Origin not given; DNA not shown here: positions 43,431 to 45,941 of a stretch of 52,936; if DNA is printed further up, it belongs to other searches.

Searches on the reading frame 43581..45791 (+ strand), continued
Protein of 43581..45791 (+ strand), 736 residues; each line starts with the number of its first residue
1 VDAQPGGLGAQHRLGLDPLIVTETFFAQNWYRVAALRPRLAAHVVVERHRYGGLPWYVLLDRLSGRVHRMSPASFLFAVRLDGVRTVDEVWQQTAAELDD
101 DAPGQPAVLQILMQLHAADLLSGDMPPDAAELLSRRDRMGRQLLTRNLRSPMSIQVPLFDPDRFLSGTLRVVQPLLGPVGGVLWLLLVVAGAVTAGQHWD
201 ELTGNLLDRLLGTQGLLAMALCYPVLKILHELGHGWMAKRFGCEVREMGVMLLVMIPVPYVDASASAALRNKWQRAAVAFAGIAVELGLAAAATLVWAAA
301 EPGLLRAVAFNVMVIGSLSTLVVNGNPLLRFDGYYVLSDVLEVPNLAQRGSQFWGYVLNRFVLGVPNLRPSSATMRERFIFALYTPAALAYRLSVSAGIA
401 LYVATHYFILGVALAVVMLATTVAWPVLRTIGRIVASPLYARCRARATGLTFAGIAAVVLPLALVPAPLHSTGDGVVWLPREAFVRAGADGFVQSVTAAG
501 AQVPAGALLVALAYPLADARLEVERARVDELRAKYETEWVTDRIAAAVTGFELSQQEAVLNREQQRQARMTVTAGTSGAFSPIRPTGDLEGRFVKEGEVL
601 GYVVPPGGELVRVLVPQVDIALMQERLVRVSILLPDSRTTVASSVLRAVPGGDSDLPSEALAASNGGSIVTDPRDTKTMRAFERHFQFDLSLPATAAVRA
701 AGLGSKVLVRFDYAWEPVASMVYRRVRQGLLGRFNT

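Call 84: find_related_loci(query=A4, collection=genome_contigs, flank=10000)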
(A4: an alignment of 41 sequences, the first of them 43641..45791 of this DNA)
Query A4 (716 aa) in genome_contigs; peptide patterns used: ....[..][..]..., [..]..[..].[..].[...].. (x = any residue, [..] = any of these).
600 stretches matched a pattern (row limit reached: there are more); 553 encode a relative of the query (tblastn E <= 1e-3); the best 80 are kept; 80 distinct loci.
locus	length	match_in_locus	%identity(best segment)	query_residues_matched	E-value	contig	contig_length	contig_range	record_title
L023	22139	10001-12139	61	5-716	0e+0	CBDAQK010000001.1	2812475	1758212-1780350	MAG: Acetobacteraceae bacterium isolate 6be019d5-00d0-4b75-9fb2-9a05a960ee6d genome assembly, contig: contig_1, whole ge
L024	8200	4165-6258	48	3-700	0e+0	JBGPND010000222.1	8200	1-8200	MAG: Acetobacteraceae bacterium isolate OBJ_0618_7090110_222 k141_4143972_length_8200_cov_28.1494, whole genome shotgun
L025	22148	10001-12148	47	1-715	0e+0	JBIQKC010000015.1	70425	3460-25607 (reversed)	MAG: Sphingomonadales bacterium isolate mag.22f NODE_535_length_70425, whole genome shotgun sequence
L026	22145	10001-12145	48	1-715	0e+0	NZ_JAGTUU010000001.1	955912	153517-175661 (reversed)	Thetidibacter halocola strain KMU-90 contig1, whole genome shotgun sequence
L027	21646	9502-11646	47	1-716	0e+0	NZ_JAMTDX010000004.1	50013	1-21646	MAG: Accumulibacter sp. isolate SCELSE-10 NODE_1099_length_50013_cov_41.715321, whole genome shotgun sequence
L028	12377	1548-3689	44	1-715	0e+0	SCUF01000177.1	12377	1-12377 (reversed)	MAG: Betaproteobacteria bacterium isolate FW602_bin.24 FW602_bin.24-42176, whole genome shotgun sequence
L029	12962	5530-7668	46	2-715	0e+0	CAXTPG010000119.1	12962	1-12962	MAG TPA_asm: uncultured Acetobacteraceae bacterium isolate public_SRR11456921_metawrap_bin.10 genome assembly, contig: p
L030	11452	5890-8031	45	1-715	0e+0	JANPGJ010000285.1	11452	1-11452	MAG: Burkholderiales bacterium isolate VAR_69_metabat_376 VAR_69_k141_4445545, whole genome shotgun sequence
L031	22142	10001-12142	43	1-715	0e+0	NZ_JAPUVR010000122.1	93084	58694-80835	MAG: Accumulibacter sp. isolate MAG Bin228 bin228_20, whole genome shotgun sequence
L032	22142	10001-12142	42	1-715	3e-180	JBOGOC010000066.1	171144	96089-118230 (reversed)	MAG: Candidatus Polarisedimenticolia bacterium isolate M3-S_metawrap_bin.237 k127_3321092, whole genome shotgun sequence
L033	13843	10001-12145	46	1-716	1e-178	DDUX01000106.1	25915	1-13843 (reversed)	MAG TPA_asm: Candidatus Accumulibacter iunctus isolate UBA2327 UBA2327_contig_139, whole genome shotgun sequence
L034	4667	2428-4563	44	1-712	0e+0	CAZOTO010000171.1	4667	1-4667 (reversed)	MAG TPA_asm: uncultured Myxococcales bacterium isolate binchicken_co235_307 genome assembly, contig: NODE_38349_length_4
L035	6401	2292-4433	43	1-715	2e-179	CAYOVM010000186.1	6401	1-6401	MAG TPA_asm: uncultured Enterobacteriaceae bacterium isolate SRP150892_co2_9 genome assembly, contig: NODE_19607_length_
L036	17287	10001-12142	42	1-715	2e-176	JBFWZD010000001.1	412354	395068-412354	MAG: Nitrospira sp. isolate CA_2019_TPBS_18 NODE_153_length_412354_cov_11.509236_TPBS, whole genome shotgun sequence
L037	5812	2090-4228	44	1-715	1e-178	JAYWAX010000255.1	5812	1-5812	MAG: Acetobacteraceae bacterium isolate GL93_DN_metabinner_11_sub GL93_DN_metabinner_11_sub_254, whole genome shotgun se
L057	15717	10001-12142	40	1-714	1e-163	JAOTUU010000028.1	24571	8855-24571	MAG: Gammaproteobacteria bacterium isolate 13_May_SF_Bin22 13_May_SF_Bin22_scaffold_1308_c1, whole genome shotgun sequen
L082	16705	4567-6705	42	1-714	2e-153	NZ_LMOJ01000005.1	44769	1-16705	Massilia sp. Leaf139 contig_13, whole genome shotgun sequence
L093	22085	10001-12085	39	20-715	3e-151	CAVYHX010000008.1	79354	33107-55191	MAG: uncultured Gammaproteobacteria bacterium isolate MFD03551.bin.2.57 genome assembly, contig: contig_32570, whole gen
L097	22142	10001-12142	38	1-715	2e-150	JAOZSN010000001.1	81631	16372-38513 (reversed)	MAG: Deltaproteobacteria bacterium isolate GMC6.metabat2.200 GMC6_65_length_81631_cov_7.518486, whole genome shotgun seq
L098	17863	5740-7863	40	9-716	2e-150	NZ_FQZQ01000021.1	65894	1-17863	Shimia gijangensis strain DSM 100564, whole genome shotgun sequence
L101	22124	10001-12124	40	9-716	2e-148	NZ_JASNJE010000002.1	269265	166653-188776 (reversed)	Sedimentitalea xiamensis strain JM2-8 NODE_2_length_269265_cov_54.041000, whole genome shotgun sequence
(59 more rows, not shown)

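Call 92: search_solved_structures(query=A4, max_evalue=1)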
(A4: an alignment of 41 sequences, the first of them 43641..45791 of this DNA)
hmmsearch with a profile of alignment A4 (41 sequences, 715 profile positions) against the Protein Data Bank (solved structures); distinct sequences matched with E-value up to 1: 28.
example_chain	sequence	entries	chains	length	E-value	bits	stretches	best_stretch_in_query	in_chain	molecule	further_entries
3g2b_A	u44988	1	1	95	0.00027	22.5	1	20-102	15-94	Coenzyme PQQ synthesis protein D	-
8dck_C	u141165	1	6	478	0.0013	20.2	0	476-605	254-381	Membrane fusion protein (MFP) family protein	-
1t5e_A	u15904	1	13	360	0.0045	18.5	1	463-609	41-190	Multidrug resistance protein mexA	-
2v4d_A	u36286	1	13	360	0.0045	18.5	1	463-609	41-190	MULTIDRUG RESISTANCE PROTEIN MEXA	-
6iok_I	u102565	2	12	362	0.0046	18.4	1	463-609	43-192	Multidrug resistance protein MexA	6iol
6ta5_D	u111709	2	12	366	0.0047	18.4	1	463-609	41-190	MexA family multidrug efflux RND transporter periplasmic adaptor subunit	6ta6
1vf7_A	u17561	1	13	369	0.0048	18.4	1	463-609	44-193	Multidrug resistance protein mexA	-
4dk1_A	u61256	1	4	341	0.0074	17.7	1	465-564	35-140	Putative MacA, Multidrug resistance protein mexA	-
5nen_A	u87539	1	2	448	0.019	16.4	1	463-508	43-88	Lipase C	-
2d5d_A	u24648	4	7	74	0.022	16.2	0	469-493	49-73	methylmalonyl-CoA decarboxylase gamma chain | 149aa long hypothetical methylmalonyl-CoA decarboxylase gamma chain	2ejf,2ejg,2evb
2jku_A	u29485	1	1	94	0.025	16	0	464-494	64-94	PROPIONYL-COA CARBOXYLASE ALPHA CHAIN, MITOCHONDRIAL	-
5gu8_A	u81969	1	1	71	0.03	15.7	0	469-493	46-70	149aa long hypothetical methylmalonyl-CoA decarboxylase gamma chain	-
5gua_A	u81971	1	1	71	0.054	14.9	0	469-493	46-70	149aa long hypothetical methylmalonyl-CoA decarboxylase gamma chain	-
5gu9_A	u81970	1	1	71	0.065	14.6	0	469-493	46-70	149aa long hypothetical methylmalonyl-CoA decarboxylase gamma chain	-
9j3d_D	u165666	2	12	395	0.12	13.8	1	462-554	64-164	RND efflux system, MexC-like protein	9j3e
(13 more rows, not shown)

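Call 97: predict_structure(alignment_id=A4)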
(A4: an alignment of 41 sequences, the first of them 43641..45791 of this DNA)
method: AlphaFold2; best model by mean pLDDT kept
length: 716 residues; sequences in the alignment: 41
mean_pLDDT: 83.3   pTM: 0.62
mean pLDDT of the five models: 83.3, 82.9, 82.9, 78.8, 77.1
residues with pLDDT >= 90: 221; 70-90: 411; 50-70: 64; < 50: 20
segments of 3 or more residues with pLDDT < 50: 1-3, 644-658
pLDDT, mean of each block of 10 residues (from residue 1): 60 85 82 80 78 87 90 87 82 79 63 61 56 74 93 91 96 94 79 77 92 95 89 77 86 93 96 96 89 92 89 92 88 90 84 86 92 82 71 76 80 85 88 86 87 84 87 89 90 89 93 91 89 93 89 89 86 89 82 84 89 87 86 61 50 47 75 79 82 90 81 64
secondary structure, 60 per line:
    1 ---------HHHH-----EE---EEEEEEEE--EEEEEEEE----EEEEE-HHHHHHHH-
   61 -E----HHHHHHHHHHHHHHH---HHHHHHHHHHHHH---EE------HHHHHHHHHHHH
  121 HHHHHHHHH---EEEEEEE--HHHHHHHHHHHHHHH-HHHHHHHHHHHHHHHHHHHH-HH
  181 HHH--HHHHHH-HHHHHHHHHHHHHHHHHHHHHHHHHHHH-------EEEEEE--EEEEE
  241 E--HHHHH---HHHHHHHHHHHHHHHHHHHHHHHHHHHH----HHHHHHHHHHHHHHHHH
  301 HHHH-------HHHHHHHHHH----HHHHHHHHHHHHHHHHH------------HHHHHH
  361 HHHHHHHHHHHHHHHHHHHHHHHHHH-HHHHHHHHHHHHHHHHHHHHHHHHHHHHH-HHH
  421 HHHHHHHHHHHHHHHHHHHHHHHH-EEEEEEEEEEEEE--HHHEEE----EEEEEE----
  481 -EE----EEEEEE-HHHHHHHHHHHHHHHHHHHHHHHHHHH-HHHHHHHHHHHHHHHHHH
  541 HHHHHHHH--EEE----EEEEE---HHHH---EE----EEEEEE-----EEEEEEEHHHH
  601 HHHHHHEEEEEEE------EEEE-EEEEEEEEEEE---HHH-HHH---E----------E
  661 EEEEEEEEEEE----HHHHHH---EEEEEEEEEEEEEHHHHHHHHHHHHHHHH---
elements in order (helices of 4 or more, strands of 3 or more residues): H10-13 E24-31 E34-41 E46-50 H52-59 H67-81 H85-97 H109-129 E133-139 H142-156 H158-177 H179-183 H186-191 H193-220 E228-233 E236-241 H244-248 H252-279 H284-304 H312-321 H326-342 H355-386 H388-416 H418-444 E446-458 E464-466 E471-476 E488-493 H495-521 H523-548 E551-553 E558-562 H566-569 E579-584 E590-596 H597-606 E607-613 E620-623 E625-635 E660-671 H676-681 E685-697 H698-713

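Call 101: fold_search(model_id=the predicted structure, library=pdb)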
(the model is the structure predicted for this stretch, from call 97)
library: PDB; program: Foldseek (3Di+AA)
matches with E <= 10: 386; with E <= 0.001: 67
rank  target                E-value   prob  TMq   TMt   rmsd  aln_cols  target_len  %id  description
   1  6iok_J                4.0e-10  1.00  0.24  0.47   6.0       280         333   15  Cryo-EM structure of multidrug efflux pump MexAB-OprM (0 degree state) (released 2019-04-03)
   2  9j3d_D                5.8e-10  1.00  0.22  0.41   7.1       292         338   15  Cryo-EM structure of TMexCD1-TOprJ1 (released 2025-08-13)
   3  6iol_K                7.6e-10  1.00  0.24  0.48   6.7       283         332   14  Cryo-EM structure of multidrug efflux pump MexAB-OprM (60 degree state) (released 2019-04-03)
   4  9v53_A1               7.6e-10  1.00  0.24  0.45   6.3       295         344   14  Structure of TolC, YbjP, and AcrABZ complex (released 2025-11-05)
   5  6iol_L                1.3e-09  1.00  0.24  0.47   5.9       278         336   14  Cryo-EM structure of multidrug efflux pump MexAB-OprM (60 degree state) (released 2019-04-03)
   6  1vf7_C                1.5e-09  1.00  0.22  0.53   7.1       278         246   15  Crystal structure of the membrane fusion protein, MexA of the multidrug transporter (released 2004-05-25)
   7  9qgy_G                2.9e-09  1.00  0.23  0.44   6.0       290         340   14  Structure of the YbjP lipoprotein bound to the MacAB-TolC tripartite efflux pump (released 2026-03-25)
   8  1vf7_E                2.9e-09  1.00  0.22  0.52   8.2       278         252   14  Crystal structure of the membrane fusion protein, MexA of the multidrug transporter (released 2004-05-25)
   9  3fpp_B                3.0e-09  1.00  0.23  0.53   6.8       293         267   13  Crystal structure of E.coli MacA (released 2009-04-28)
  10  3fpp_A                4.2e-09  1.00  0.23  0.52   6.0       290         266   14  Crystal structure of E.coli MacA (released 2009-04-28)
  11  9tg4_E                4.6e-09  1.00  0.23  0.44   6.8       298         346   15  Structure of the YbjP lipoprotein bound to the AcrABZ-TolC efflux pump (released 2026-04-08)
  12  1vf7_H                4.6e-09  1.00  0.22  0.53   7.5       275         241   14  Crystal structure of the membrane fusion protein, MexA of the multidrug transporter (released 2004-05-25)
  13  6ta5_D                4.9e-09  1.00  0.25  0.47   5.6       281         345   14  OprM-MexA complex from the MexAB-OprM Pseudomonas aeruginosa whole assembly reconstituted in nanodiscs (released 2020-09-16)
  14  6iok_L                4.9e-09  1.00  0.24  0.47   6.1       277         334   14  Cryo-EM structure of multidrug efflux pump MexAB-OprM (0 degree state) (released 2019-04-03)
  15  6iok_I                6.1e-09  1.00  0.24  0.47   6.4       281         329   15  Cryo-EM structure of multidrug efflux pump MexAB-OprM (0 degree state) (released 2019-04-03)
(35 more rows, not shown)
